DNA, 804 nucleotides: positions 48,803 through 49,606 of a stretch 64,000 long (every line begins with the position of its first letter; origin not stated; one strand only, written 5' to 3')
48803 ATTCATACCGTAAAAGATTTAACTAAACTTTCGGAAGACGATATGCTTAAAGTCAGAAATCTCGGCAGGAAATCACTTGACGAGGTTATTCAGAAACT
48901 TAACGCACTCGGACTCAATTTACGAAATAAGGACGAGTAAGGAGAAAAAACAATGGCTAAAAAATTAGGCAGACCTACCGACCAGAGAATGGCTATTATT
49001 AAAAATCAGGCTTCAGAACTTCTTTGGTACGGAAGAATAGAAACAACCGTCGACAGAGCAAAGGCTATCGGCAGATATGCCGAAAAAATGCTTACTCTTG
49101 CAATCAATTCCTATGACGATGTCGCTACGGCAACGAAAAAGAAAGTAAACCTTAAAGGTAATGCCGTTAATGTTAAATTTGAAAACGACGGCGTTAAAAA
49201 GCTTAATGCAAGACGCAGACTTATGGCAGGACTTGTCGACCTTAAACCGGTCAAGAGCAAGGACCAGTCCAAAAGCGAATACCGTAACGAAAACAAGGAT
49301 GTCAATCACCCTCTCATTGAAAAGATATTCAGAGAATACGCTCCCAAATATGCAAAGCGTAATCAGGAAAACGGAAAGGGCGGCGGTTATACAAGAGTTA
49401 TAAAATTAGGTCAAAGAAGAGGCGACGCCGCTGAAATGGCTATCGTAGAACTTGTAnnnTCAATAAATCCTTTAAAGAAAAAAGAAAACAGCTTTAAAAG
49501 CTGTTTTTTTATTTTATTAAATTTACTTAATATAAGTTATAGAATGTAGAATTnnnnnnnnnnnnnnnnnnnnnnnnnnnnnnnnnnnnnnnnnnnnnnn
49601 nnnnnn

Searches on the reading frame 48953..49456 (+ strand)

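Call 70: search_protein_families(library=pfam, proteins=[window:48953-49456:+], max_evalue=0.00001)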
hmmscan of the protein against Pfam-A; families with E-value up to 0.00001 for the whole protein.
window:48953-49456:+ (168 aa): 1 family
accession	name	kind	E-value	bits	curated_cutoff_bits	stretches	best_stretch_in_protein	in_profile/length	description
PF01196.24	Ribosomal_L17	-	2.7e-24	86.3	27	1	16-168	2-97/97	Ribosomal protein L17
